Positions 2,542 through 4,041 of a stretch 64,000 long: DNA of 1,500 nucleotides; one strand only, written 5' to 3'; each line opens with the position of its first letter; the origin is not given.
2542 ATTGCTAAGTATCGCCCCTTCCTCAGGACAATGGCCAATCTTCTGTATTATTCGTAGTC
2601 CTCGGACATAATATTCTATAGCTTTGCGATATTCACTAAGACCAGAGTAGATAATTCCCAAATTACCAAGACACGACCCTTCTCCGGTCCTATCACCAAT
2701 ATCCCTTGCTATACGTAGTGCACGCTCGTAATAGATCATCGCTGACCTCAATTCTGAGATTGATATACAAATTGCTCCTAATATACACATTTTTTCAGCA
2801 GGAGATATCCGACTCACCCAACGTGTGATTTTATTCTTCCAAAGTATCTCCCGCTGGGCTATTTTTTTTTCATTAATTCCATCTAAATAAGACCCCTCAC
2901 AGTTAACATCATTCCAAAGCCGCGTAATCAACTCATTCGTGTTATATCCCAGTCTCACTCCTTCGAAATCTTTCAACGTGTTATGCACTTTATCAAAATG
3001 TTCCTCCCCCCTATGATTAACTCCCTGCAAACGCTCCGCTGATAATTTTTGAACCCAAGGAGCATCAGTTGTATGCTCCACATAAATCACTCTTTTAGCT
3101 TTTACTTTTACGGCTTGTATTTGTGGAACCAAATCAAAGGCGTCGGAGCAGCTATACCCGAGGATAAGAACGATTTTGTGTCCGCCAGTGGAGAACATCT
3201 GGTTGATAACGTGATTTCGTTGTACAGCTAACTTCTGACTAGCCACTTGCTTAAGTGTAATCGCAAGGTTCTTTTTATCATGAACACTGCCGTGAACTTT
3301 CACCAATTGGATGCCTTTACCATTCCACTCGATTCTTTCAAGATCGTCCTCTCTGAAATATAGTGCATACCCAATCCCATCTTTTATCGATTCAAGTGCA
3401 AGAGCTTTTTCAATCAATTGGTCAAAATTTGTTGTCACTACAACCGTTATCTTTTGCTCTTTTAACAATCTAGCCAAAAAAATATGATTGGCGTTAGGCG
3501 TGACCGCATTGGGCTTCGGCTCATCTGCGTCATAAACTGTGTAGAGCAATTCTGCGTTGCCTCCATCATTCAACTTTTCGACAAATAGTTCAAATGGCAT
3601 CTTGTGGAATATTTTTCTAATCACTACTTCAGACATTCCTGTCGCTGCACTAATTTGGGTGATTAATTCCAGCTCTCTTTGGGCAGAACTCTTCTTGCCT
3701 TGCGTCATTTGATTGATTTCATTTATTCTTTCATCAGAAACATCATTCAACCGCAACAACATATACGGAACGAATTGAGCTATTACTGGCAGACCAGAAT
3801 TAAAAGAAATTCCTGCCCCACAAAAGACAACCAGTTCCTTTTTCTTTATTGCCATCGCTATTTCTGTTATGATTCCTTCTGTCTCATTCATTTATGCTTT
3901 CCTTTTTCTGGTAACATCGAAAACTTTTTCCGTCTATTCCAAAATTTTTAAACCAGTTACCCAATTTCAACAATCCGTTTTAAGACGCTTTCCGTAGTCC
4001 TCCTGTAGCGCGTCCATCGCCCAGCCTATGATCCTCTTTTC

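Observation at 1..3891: AT-rich three-gene island with two SIR2_2-type proteins (one SIR2-TPR fusion) and an unknown 315-aa protein, inserted downstream of ssrA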

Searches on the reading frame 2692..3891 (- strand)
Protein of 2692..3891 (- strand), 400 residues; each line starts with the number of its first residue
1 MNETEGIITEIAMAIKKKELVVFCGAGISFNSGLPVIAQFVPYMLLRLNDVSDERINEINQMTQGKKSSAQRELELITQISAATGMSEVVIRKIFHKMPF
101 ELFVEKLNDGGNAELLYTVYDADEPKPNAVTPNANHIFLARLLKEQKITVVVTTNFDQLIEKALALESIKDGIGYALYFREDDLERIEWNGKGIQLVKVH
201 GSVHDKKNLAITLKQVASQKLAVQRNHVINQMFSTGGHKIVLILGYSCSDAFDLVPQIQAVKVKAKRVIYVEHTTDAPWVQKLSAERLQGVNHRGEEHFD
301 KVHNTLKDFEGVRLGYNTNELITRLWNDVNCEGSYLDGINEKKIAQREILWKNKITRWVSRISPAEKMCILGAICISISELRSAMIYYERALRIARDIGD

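Call 41: find_homologous_proteins(query=window:2692-3891:-, max_evalue=0.001)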
Query window:2692-3891:- (400 aa): 197 proteins with E <= 0.001 among 5677 candidates; the best 120 are listed.
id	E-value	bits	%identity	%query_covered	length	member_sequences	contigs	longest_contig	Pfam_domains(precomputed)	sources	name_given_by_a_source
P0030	1.0e-274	928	100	100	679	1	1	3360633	PF13431.13,PF23914.2,PF13414.13,PF10579.15,PF10952.16,PF13176.13,PF24098.2,PF24885.2,PF13428.13,PF13374.13,PF14559.13,PF13289.13,PF17874.8,PF00515.35,PF04212.25,PF13424.13,PF21033.5,PF14938.13,PF13432.13,PF13181.13,PF07719.24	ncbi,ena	-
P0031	2.9e-82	295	37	100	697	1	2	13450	PF10602.16,PF16065.11,PF12862.14,PF13414.13,PF10952.16,PF23558.2,PF13374.13,PF07721.21,PF22788.3,PF25068.3,PF13289.13,PF00515.35,PF04212.25,PF13424.13,PF28559.1,PF14938.13,PF22883.2,PF07719.24,PF13174.13,PF20308.5,PF14853.13,PF13431.13,PF23914.2,PF11817.15,PF07720.19,PF10579.15,PF09986.16,PF13176.13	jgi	-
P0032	4.9e-72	261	35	100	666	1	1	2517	PF12862.14,PF13414.13,PF10952.16,PF13374.13,PF22788.3,PF25068.3,PF13289.13,PF00515.35,PF04212.25,PF13424.13,PF28559.1,PF14938.13,PF07719.24,PF13174.13,PF13431.13,PF23914.2,PF10579.15,PF13176.13,PF24098.2,PF24885.2,PF13428.13,PF14559.13,PF13371.13,PF17874.8,PF21033.5,PF13432.13,PF13181.13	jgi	jgi:tetratricopeptide (TPR) repeat protein/NAD-dependent SIR2 family protein deacetylase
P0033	8.6e-72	260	36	98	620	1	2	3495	PF13414.13,PF10579.15,PF10952.16,PF13176.13,PF24885.2,PF13428.13,PF13374.13,PF13289.13,PF17874.8,PF00515.35,PF13424.13,PF14938.13,PF13432.13,PF13181.13,PF07719.24,PF13174.13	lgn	-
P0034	1.9e-71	259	41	98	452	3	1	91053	PF13289.13,PF00515.35,PF13424.13,PF13176.13,PF13374.13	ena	-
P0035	1.8e-70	256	39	99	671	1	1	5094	PF13431.13,PF13414.13,PF10579.15,PF10952.16,PF13176.13,PF24885.2,PF13428.13,PF13374.13,PF14559.13,PF13371.13,PF13289.13,PF17874.8,PF00515.35,PF04212.25,PF13424.13,PF21033.5,PF14938.13,PF13432.13,PF13181.13,PF07719.24,PF13174.13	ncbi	ncbi:MAG: tetratricopeptide repeat protein [Nitrospirota bacterium]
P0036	2.3e-70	256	41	97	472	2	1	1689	PF13289.13,PF00515.35,PF13424.13,PF13176.13,PF13181.13,PF07719.24,PF13374.13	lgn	-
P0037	4.3e-70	255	37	98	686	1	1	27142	PF10602.16,PF11817.15,PF12862.14,PF13414.13,PF10579.15,PF10952.16,PF13176.13,PF13428.13,PF08238.19,PF13374.13,PF14559.13,PF25068.3,PF13289.13,PF17874.8,PF00515.35,PF13424.13,PF21033.5,PF14938.13,PF13432.13,PF13181.13,PF07719.24,PF13174.13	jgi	jgi:tetratricopeptide (TPR) repeat protein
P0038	4.4e-69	252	41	96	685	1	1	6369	PF13414.13,PF10952.16,PF01535.27,PF13374.13,PF24575.2,PF25068.3,PF13289.13,PF00515.35,PF04212.25,PF13424.13,PF14938.13,PF07719.24,PF13174.13,PF11817.15,PF10579.15,PF13176.13,PF24885.2,PF13428.13,PF14559.13,PF17874.8,PF12895.14,PF21033.5,PF13432.13,PF13181.13,PF12968.14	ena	-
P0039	8.1e-69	251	39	99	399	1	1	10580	PF13289.13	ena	-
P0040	1.5e-68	250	37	99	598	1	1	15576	PF13414.13,PF10952.16,PF13176.13,PF24885.2,PF13428.13,PF13374.13,PF25068.3,PF13289.13,PF17874.8,PF00515.35,PF13424.13,PF21033.5,PF14938.13,PF13432.13,PF13181.13,PF07719.24,PF13174.13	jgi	-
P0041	1.2e-67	247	37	99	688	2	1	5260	PF11817.15,PF13414.13,PF13176.13,PF13428.13,PF13374.13,PF14559.13,PF25068.3,PF13289.13,PF17874.8,PF00515.35,PF13424.13,PF21033.5,PF14938.13,PF13432.13,PF13181.13,PF12968.14,PF07719.24,PF13174.13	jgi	jgi:tetratricopeptide (TPR) repeat protein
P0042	4.5e-67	245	37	99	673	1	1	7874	PF10602.16,PF12862.14,PF13414.13,PF20893.3,PF10952.16,PF08238.19,PF13374.13,PF25068.3,PF13289.13,PF00515.35,PF04212.25,PF13424.13,PF28559.1,PF14938.13,PF07719.24,PF13174.13,PF14853.13,PF13431.13,PF23914.2,PF25062.2,PF07720.19,PF10579.15,PF13176.13,PF24885.2,PF13428.13,PF14559.13,PF13371.13,PF17874.8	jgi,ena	-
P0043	2.3e-66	243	39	97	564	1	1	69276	PF13176.13,PF13428.13,PF13374.13,PF14559.13,PF13371.13,PF13289.13,PF17874.8,PF00515.35,PF13424.13,PF14938.13,PF13181.13,PF07719.24,PF13174.13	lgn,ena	-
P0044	1.5e-65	240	37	97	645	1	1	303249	PF13289.13,PF17874.8,PF00515.35,PF13424.13,PF13176.13,PF14938.13,PF13181.13,PF07719.24,PF13374.13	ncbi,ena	-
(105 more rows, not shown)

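Call 42: find_encoding_contigs(protein=P0031, flank=6000, max_places=2)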
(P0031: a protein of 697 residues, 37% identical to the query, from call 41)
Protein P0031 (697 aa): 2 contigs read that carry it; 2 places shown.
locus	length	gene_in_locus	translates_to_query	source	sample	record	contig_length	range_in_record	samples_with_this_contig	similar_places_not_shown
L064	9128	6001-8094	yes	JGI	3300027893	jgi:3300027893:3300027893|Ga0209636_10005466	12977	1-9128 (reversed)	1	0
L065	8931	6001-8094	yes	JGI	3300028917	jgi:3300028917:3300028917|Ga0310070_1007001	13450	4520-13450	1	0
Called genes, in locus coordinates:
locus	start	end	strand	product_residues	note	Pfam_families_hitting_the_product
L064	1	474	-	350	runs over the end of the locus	-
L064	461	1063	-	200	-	PF04542:Sigma70_r2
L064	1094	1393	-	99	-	-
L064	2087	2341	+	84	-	-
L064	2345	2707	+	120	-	-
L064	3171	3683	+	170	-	PF14512:TM1586_NiRdase (faint), PF00881:Nitroreductase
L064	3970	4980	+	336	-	-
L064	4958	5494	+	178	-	-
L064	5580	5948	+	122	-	-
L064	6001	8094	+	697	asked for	PF13289:SIR2_2, PF13424:TPR_12, PF13424:TPR_12, PF00515:TPR_1, PF13424:TPR_12, PF00515:TPR_1, PF00515:TPR_1, PF13181:TPR_8, +49 more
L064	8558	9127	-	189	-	?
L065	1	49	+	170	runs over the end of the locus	PF00881:Nitroreductase, PF14512:TM1586_NiRdase (weak), PF00881:Nitroreductase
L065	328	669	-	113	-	-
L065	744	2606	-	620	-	PF22148:Fervidolysin_NPro-like (faint), PF00082:Peptidase_S8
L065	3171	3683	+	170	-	PF14512:TM1586_NiRdase (faint), PF00881:Nitroreductase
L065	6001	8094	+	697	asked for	PF13289:SIR2_2, PF13424:TPR_12, PF13424:TPR_12, PF00515:TPR_1, PF13424:TPR_12, PF00515:TPR_1, PF00515:TPR_1, PF13181:TPR_8, +49 more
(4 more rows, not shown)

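Call 43: find_encoding_contigs(protein=P0037, flank=6000, max_places=2)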
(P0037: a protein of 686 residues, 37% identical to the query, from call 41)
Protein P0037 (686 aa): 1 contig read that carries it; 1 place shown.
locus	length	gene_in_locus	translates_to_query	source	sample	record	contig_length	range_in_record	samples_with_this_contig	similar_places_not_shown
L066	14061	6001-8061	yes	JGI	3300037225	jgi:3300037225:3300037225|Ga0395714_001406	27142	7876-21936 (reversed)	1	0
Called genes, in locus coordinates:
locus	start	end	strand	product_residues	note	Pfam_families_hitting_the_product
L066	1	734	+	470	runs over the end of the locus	PF04480:DUF559, PF18741:MTES_1575 (weak), PF04055:Radical_SAM, PF13353:Fer4_12 (weak), PF13186:SPASM (weak)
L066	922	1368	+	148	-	PF13404:HTH_AsnC-type, PF13412:HTH_24 (faint), PF22451:NirdL-like_HTH, PF17805:AsnC_trans_reg2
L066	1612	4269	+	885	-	PF02739:5_3_exonuc_N, PF01367:5_3_exonuc, PF01612:DNA_pol_A_exo1 (weak), PF22619:DNA_polI_exo1, PF00476:DNA_pol_A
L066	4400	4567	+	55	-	-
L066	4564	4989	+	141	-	PF18765:Polbeta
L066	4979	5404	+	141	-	PF01934:HepT-like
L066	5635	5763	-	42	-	-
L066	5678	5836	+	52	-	-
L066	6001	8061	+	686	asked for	PF14938:SNAP (faint), PF13289:SIR2_2, PF10952:DUF2753 (faint), PF13424:TPR_12, PF17874:TPR_MalT, PF13424:TPR_12, PF00515:TPR_1 (weak), PF13424:TPR_12, +16 more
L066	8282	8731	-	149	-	PF00072:Response_reg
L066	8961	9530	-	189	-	PF02525:Flavodoxin_2, PF03358:FMN_red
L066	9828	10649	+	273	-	PF03009:GDPD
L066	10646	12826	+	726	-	PF01553:Acyltransferase, PF00561:Abhydrolase_1, PF12146:Hydrolase_4, PF12697:Abhydrolase_6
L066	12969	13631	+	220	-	PF02525:Flavodoxin_2, PF03358:FMN_red (weak)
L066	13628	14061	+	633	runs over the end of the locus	PF00999:Na_H_Exchanger, PF02254:TrkA_N, PF27452:KefB_C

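Call 44: find_encoding_contigs(protein=P0044, flank=6000, max_places=2)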
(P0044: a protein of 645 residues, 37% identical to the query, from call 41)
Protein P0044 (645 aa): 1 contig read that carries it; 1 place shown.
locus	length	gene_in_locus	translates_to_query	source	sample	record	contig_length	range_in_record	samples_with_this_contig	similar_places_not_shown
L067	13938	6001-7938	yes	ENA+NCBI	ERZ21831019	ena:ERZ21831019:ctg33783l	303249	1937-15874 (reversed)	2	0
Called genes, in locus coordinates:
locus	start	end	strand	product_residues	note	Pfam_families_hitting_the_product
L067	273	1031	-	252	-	-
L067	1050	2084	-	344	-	PF19276:HD_assoc_2 (weak)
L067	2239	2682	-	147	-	PF01966:HD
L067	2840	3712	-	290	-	-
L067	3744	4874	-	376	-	PF01636:APH (weak), PF19974:TCAD9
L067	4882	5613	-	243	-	PF11969:DcpS_C (weak), PF01230:HIT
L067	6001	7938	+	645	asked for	PF13289:SIR2_2, PF00515:TPR_1 (faint), PF07719:TPR_2 (faint), PF13176:TPR_7 (faint), PF13374:TPR_10 (faint), PF17874:TPR_MalT (faint), PF13181:TPR_8 (faint), PF13424:TPR_12, +1 more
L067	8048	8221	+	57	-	-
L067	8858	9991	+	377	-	PF01656:CbiA, PF06564:CBP_BcsQ, PF09140:MipZ (faint), PF10609:ParA (weak), PF13614:AAA_31, PF02922:CBM_48, PF16561:AMPK1_CBM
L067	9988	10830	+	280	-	-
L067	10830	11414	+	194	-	-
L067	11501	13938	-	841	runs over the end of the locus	PF01011:PQQ (faint), PF13570:Beta-prop_ACSF4, PF25292:Beta-prop_CGLA (faint), PF13570:Beta-prop_ACSF4, PF13360:PQQ_2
